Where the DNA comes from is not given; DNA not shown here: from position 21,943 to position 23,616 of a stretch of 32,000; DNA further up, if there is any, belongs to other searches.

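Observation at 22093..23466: Single-haem N-terminal module fused to a putative beta-barrel (Cyc2-like) in a non-classical iron-oxidiser background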

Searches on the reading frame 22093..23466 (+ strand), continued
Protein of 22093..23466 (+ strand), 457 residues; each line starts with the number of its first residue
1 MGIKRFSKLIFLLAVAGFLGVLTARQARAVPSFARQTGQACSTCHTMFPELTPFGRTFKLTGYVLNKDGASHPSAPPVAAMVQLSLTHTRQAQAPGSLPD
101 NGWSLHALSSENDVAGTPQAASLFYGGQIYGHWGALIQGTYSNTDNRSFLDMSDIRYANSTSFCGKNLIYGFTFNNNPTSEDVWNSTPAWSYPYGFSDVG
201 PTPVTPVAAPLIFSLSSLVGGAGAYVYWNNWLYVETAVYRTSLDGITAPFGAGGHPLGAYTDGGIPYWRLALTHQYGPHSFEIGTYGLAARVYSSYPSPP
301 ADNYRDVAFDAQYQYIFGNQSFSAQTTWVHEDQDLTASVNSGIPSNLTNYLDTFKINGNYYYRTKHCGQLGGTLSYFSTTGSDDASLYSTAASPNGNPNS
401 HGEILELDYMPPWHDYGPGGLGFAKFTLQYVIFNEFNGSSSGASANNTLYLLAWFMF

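Call 55: get_annotated_region(hit=H7, flank=5000)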
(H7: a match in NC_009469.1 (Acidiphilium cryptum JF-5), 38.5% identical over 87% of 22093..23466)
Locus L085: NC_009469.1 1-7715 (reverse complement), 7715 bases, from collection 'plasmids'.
description: Acidiphilium cryptum JF-5 plasmid pACRY03, complete sequence
organism: Acidiphilium cryptum JF-5 (NCBI taxid 349163)
taxonomy: Bacteria; Pseudomonadota; Alphaproteobacteria; Rhodospirillales; Acetobacteraceae; Acidiphilium; Acidiphilium cryptum; Acidiphilium cryptum JF-5
host: -; source: -; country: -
typing (MOB-suite, as given by PLSDB): conjugative; replicon rep_cluster_296; relaxase MOBF; mating-pair formation MPF_T
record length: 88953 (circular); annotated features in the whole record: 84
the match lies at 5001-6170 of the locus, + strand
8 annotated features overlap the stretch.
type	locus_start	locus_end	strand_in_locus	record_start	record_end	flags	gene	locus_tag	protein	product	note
CDS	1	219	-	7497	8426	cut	pdxS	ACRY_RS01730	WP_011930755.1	pyridoxal 5'-phosphate synthase lyase subunit PdxS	GO:0042823 - pyridoxal phosphate biosynthetic process [Evidence IEA]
CDS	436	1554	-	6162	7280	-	-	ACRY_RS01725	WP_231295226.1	Rid family hydrolase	-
CDS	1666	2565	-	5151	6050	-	-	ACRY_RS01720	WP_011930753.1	U32 family peptidase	GO:0006744 - ubiquinone biosynthetic process [Evidence IEA]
CDS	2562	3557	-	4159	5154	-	-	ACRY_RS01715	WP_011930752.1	peptidase U32 family protein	-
CDS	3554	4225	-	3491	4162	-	-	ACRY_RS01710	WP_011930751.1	SCP2 sterol-binding domain-containing protein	-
CDS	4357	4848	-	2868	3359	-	-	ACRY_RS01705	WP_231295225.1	transposase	GO:0006313 - DNA transposition [Evidence IEA]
CDS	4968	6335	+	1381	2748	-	-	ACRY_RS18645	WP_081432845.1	hypothetical protein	-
CDS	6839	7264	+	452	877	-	-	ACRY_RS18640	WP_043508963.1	c-type cytochrome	-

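Call 56: get_annotated_region(hit=H3, flank=5000)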
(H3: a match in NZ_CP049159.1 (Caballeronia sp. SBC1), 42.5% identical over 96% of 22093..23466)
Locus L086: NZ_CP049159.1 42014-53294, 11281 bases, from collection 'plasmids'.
description: Caballeronia sp. SBC1 plasmid pSBC1_3, complete sequence
organism: Caballeronia sp. SBC1 (NCBI taxid 2705548)
taxonomy: Bacteria; Pseudomonadota; Betaproteobacteria; Burkholderiales; Burkholderiaceae; Caballeronia; Caballeronia sp. SBC1
host: -; source: whole organism,soil; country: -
typing (MOB-suite, as given by PLSDB): non-mobilizable
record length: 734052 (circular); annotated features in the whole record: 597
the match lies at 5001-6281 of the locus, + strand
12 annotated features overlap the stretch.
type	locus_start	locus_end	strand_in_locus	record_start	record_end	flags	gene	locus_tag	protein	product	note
CDS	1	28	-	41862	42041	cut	-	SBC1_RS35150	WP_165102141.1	hypothetical protein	-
CDS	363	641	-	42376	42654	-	-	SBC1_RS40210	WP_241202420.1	hypothetical protein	-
CDS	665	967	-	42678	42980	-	-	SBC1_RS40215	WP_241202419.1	RES domain-containing protein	-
CDS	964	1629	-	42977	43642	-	-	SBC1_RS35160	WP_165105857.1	hypothetical protein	-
CDS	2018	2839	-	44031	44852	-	-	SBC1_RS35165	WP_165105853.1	DNA-binding protein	-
CDS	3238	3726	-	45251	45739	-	-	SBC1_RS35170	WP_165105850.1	pyridoxamine 5'-phosphate oxidase family protein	-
CDS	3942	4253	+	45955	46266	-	-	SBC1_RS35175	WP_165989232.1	high-potential iron-sulfur protein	-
CDS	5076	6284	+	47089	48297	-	-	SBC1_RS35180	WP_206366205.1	cytochrome C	-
CDS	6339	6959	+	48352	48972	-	-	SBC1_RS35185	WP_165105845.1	c-type cytochrome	-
CDS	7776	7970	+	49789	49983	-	-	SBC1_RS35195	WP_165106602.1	hypothetical protein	-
CDS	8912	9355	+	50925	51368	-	-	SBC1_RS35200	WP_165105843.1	ester cyclase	GO:0030638 - polyketide metabolic process [Evidence IEA]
CDS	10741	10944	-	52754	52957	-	-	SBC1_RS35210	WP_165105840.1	cold shock domain-containing protein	-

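Call 57: find_encoding_contigs(protein=P0003, flank=8000, max_places=1)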
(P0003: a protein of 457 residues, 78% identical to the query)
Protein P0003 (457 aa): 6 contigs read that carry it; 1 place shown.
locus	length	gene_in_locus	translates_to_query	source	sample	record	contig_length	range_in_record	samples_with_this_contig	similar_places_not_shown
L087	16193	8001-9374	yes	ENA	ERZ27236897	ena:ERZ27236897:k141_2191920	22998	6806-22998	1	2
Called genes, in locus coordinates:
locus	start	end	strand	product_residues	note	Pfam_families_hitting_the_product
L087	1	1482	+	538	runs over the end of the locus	PF00361:Proton_antipo_M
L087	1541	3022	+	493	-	PF00361:Proton_antipo_M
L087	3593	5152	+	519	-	PF00672:HAMP, PF00512:HisKA, PF02518:HATPase_c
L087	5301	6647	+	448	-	PF00072:Response_reg, PF00158:Sigma54_activat, PF01078:Mg_chelatase (faint), PF14532:Sigma54_activ_2, PF07724:AAA_2 (weak), PF07728:AAA_5, PF25601:AAA_lid_14, PF02954:HTH_8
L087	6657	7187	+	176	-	PF07998:Peptidase_M54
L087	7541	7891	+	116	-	PF00034:Cytochrom_C, PF13442:Cytochrome_CBB3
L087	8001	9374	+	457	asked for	-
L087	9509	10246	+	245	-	PF14537:Cytochrom_c3_2 (faint), PF14522:Cytochrome_C7 (faint)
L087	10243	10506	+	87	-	-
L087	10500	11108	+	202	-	PF00355:Rieske (weak)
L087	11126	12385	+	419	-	PF00033:Cytochrome_B, PF13631:Cytochrom_B_N_2, PF00032:Cytochrom_B_C (weak)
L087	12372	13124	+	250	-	PF02085:Cytochrom_CIII (faint), PF14522:Cytochrome_C7 (weak)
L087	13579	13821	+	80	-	PF04014:MazE_antitoxin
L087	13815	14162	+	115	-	PF02452:PemK_toxin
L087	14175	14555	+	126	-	-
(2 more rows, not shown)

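Call 58: find_encoding_contigs(protein=P0009, flank=8000, max_places=1)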
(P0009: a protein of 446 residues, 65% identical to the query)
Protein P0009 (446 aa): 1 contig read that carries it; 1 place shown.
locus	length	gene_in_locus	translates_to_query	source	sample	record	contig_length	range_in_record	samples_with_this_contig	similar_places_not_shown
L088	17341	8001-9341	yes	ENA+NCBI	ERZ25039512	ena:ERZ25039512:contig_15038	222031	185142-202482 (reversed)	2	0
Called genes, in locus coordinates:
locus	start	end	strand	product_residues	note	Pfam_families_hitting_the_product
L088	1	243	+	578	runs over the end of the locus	PF00512:HisKA, PF02518:HATPase_c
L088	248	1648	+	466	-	PF00072:Response_reg, PF01078:Mg_chelatase (weak), PF00158:Sigma54_activat, PF14532:Sigma54_activ_2, PF07728:AAA_5 (weak), PF25601:AAA_lid_14, PF02954:HTH_8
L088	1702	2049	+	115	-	PF14358:DUF4405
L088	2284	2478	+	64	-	-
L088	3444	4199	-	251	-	PF14537:Cytochrom_c3_2 (faint), PF14522:Cytochrome_C7 (weak)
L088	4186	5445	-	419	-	PF00033:Cytochrome_B, PF13631:Cytochrom_B_N_2, PF00032:Cytochrom_B_C (weak)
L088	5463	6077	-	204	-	PF00355:Rieske (weak)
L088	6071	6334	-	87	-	-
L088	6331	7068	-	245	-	PF14537:Cytochrom_c3_2 (faint), PF14522:Cytochrome_C7 (weak)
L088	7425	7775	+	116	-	PF00034:Cytochrom_C, PF13442:Cytochrome_CBB3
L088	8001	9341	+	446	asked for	-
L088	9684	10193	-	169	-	PF02518:HATPase_c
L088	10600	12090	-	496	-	PF03264:Cytochrom_NNT, PF14522:Cytochrome_C7 (faint), PF14537:Cytochrom_c3_2 (faint)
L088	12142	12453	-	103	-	PF00034:Cytochrom_C, PF13442:Cytochrome_CBB3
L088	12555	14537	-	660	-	PF11854:MtrB_PioB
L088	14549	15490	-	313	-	PF14522:Cytochrome_C7 (faint), PF14537:Cytochrom_c3_2 (faint), PF22113:Mtrc-MtrF_II-IV_dom (faint), PF22678:Cytochrom_c_NrfB-like, PF09699:Paired_CXXCH_1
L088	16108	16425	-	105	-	-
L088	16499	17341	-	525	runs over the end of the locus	PF00672:HAMP, PF00512:HisKA, PF02518:HATPase_c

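Call 59: find_encoding_contigs(protein=P0004, flank=8000, max_places=1)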
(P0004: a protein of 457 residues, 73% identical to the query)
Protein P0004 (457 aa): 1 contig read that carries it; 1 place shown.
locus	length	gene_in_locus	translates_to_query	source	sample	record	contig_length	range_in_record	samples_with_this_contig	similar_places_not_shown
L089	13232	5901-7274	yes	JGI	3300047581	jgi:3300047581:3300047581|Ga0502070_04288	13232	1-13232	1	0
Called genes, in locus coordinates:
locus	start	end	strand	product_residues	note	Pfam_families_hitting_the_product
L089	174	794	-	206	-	PF07589:PEP_exosort_dom (weak)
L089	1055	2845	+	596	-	PF00005:ABC_tran, PF02463:SMC_N (faint), PF03193:RsgA_GTPase (faint), PF13191:AAA_16 (faint), PF13476:AAA_23 (faint), PF12848:ABC_tran_Xtn, PF00005:ABC_tran, PF16326:ABC_tran_CTD, +4 more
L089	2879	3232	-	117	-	PF01253:SUI1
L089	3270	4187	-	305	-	PF03486:HI0933_like, PF22780:HI0933_like_1st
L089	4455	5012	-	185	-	PF04366:Ysc84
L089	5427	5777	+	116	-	PF00034:Cytochrom_C, PF13442:Cytochrome_CBB3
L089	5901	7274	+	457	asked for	-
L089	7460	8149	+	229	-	PF14522:Cytochrome_C7 (faint)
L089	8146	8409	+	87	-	-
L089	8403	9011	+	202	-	PF00355:Rieske (weak)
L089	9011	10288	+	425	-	PF00033:Cytochrome_B, PF13631:Cytochrom_B_N_2, PF00032:Cytochrom_B_C (weak)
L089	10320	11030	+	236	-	PF14522:Cytochrome_C7 (weak)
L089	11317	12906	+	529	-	PF01075:Glyco_transf_9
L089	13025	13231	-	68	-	?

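Call 64: find_related_loci(query=window:22093-23466:+, collection=metagenome_contigs, flank=8000)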
Query window:22093-23466:+ (457 aa) in metagenome_contigs; peptide patterns used: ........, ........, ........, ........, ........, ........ (x = any residue, [..] = any of these).
49 stretches matched a pattern; 20 encode a relative of the query (tblastn E <= 1e-3); 20 distinct loci.
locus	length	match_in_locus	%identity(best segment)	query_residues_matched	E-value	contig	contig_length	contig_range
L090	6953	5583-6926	63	1-457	0e+0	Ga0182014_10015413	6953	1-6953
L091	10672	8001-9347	40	3-457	3e-88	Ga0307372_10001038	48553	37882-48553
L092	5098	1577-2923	40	3-457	2e-86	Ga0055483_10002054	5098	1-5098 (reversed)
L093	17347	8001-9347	40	3-457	2e-85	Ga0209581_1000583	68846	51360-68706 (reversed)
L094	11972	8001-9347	40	3-457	2e-85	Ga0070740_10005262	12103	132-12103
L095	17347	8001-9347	40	3-457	9e-85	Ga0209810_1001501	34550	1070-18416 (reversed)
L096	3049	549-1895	40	2-457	8e-86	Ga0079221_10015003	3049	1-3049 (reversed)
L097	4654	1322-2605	40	24-457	5e-82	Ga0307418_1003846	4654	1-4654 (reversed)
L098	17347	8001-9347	37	3-457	2e-81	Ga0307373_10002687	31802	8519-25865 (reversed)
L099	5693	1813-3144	36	8-457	5e-77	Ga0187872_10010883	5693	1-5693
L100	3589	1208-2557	36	4-457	7e-73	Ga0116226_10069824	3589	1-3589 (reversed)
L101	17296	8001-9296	37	13-457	2e-71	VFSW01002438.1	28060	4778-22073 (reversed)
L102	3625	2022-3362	37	5-457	2e-68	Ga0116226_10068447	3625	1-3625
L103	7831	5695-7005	36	17-457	9e-68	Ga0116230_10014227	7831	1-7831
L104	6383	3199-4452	37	36-457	2e-63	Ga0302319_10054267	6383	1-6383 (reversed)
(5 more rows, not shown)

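Call 65: find_encoding_contigs(protein=P0006, flank=7000, max_places=1)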
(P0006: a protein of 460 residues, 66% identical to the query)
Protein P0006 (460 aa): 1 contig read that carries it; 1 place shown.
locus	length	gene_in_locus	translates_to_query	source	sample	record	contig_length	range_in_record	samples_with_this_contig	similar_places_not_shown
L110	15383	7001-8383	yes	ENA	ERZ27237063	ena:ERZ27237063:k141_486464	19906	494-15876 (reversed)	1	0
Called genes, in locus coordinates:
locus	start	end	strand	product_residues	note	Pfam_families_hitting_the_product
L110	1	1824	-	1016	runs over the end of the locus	PF00890:FAD_binding_2 (weak), PF07992:Pyr_redox_2 (weak), PF12831:FAD_oxidored, PF13450:NAD_binding_8 (weak), PF07992:Pyr_redox_2 (weak), PF00890:FAD_binding_2 (weak), PF01266:DAO (weak), PF12831:FAD_oxidored, +16 more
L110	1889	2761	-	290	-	PF02219:MTHFR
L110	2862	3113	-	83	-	PF01206:TusA (weak)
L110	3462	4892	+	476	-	PF00989:PAS, PF08448:PAS_4, PF13188:PAS_8 (weak), PF13426:PAS_9, PF00158:Sigma54_activat, PF14532:Sigma54_activ_2, PF25601:AAA_lid_14, PF02954:HTH_8, +1 more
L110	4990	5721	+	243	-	PF04012:PspA_IM30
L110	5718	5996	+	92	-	PF22743:PspAA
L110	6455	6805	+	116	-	PF00034:Cytochrom_C, PF13442:Cytochrome_CBB3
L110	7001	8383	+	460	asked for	-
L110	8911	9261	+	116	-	PF00034:Cytochrom_C, PF13442:Cytochrome_CBB3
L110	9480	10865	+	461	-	-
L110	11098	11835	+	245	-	PF14537:Cytochrom_c3_2 (faint), PF14522:Cytochrome_C7 (faint)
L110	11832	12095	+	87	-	-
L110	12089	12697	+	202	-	PF00355:Rieske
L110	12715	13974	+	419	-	PF00033:Cytochrome_B, PF13631:Cytochrom_B_N_2, PF00032:Cytochrom_B_C (weak)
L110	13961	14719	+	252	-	PF09699:Paired_CXXCH_1 (faint), PF22113:Mtrc-MtrF_II-IV_dom (faint), PF14522:Cytochrome_C7 (weak)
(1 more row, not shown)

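Call 66: find_encoding_contigs(protein=P0008, flank=7000, max_places=1)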
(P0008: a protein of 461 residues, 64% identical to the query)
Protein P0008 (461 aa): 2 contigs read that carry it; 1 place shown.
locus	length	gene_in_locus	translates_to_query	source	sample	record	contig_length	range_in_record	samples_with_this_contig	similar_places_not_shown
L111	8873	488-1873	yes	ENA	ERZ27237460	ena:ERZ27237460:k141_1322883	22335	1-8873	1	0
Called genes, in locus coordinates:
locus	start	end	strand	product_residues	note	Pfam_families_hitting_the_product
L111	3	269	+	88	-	?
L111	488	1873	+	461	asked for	-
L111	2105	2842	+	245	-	PF14537:Cytochrom_c3_2 (faint), PF14522:Cytochrome_C7 (faint)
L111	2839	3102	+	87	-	-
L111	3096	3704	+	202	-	PF00355:Rieske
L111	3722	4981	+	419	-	PF00033:Cytochrome_B, PF13631:Cytochrom_B_N_2, PF00032:Cytochrom_B_C (weak)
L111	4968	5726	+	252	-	PF09699:Paired_CXXCH_1 (faint), PF22113:Mtrc-MtrF_II-IV_dom (faint), PF14522:Cytochrome_C7 (weak)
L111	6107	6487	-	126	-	PF02627:CMD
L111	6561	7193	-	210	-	PF01209:Ubie_methyltran, PF13489:Methyltransf_23 (weak), PF08241:Methyltransf_11, PF08242:Methyltransf_12, PF13649:Methyltransf_25, PF13847:Methyltransf_31 (weak)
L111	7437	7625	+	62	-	-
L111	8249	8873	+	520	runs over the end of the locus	PF00501:AMP-binding, PF13193:AMP-binding_C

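Call 67: find_encoding_contigs(protein=P0013, flank=7000, max_places=1)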
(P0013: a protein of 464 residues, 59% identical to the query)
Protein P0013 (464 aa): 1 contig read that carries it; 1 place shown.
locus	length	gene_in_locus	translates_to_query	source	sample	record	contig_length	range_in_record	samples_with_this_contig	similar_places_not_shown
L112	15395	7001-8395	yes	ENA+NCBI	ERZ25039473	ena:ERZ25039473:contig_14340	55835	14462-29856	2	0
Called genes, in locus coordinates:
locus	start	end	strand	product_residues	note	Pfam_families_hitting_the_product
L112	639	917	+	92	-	PF17195:DUF5132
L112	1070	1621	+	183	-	-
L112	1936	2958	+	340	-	PF02743:dCache_1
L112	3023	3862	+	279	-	-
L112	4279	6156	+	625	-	-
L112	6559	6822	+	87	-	PF00034:Cytochrom_C, PF13442:Cytochrome_CBB3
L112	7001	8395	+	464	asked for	-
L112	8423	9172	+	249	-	PF09990:DUF2231, PF13442:Cytochrome_CBB3 (weak)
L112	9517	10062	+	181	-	-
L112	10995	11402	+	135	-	-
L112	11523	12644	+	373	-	PF02405:MlaE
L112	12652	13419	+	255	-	PF00005:ABC_tran, PF13304:AAA_21 (weak)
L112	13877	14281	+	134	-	-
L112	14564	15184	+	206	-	PF03886:ABC_trans_aux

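Call 68: find_encoding_contigs(protein=P0018, flank=7000, max_places=1)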
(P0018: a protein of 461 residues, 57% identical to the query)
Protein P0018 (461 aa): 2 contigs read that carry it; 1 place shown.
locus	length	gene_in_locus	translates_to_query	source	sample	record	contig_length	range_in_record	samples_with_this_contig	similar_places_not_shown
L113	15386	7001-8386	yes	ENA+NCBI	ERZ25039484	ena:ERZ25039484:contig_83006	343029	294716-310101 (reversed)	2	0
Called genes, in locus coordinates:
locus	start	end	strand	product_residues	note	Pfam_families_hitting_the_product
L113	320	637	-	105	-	-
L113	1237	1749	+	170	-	-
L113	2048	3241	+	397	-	PF00465:Fe-ADH, PF13685:Fe-ADH_2, PF25137:ADH_Fe_C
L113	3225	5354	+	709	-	PF00989:PAS, PF13188:PAS_8 (faint), PF08448:PAS_4 (weak), PF13426:PAS_9 (weak), PF08448:PAS_4, PF13185:GAF_2, PF00512:HisKA, PF02518:HATPase_c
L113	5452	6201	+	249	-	PF09990:DUF2231, PF13442:Cytochrome_CBB3 (faint)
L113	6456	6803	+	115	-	PF13442:Cytochrome_CBB3, PF00034:Cytochrom_C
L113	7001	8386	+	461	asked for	-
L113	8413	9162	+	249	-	PF09990:DUF2231, PF13442:Cytochrome_CBB3 (faint)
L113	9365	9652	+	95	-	-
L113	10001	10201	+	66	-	-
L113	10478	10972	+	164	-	-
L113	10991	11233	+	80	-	PF04966:OprB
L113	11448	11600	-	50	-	-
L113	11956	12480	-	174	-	-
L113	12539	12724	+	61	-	-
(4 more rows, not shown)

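Call 71: find_homologous_proteins(query=L010:9001-10350:+, max_evalue=1e-20)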
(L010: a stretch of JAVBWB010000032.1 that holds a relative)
Query L010:9001-10350:+ (450 aa): 4603 proteins with E <= 1e-20 among 8000 candidates; the best 120 are listed.
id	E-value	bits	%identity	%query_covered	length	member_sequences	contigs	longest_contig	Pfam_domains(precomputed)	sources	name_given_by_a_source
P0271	0.0e+0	1038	100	100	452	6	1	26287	-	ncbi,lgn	-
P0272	1.7e-233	794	75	100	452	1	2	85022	-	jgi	jgi:hypothetical protein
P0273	6.1e-227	772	72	100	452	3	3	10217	-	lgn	-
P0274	2.7e-224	763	71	99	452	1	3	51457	-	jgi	jgi:hypothetical protein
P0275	1.4e-222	758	72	99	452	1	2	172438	-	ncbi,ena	-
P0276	3.2e-220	750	72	99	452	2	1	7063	-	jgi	jgi:hypothetical protein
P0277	2.1e-212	724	69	97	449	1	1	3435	-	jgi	jgi:hypothetical protein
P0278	5.0e-211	720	67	99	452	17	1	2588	-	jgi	jgi:hypothetical protein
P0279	1.5e-204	698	67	98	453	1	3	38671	-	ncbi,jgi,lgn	ncbi:MAG: hypothetical protein P8Z71_07400 [Candidatus Sulfobium sp.]|jgi:hypothetical protein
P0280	4.7e-200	683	65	99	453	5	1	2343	-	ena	-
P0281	2.2e-197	675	62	99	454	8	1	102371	-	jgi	jgi:hypothetical protein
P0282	4.1e-196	670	64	99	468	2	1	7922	-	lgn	-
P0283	7.7e-196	670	63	99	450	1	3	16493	-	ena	-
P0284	1.5e-194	665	62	99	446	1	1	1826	-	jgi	-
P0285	2.1e-193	662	63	98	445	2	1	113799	-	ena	-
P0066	4.2e-176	605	59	97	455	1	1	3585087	-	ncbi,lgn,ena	-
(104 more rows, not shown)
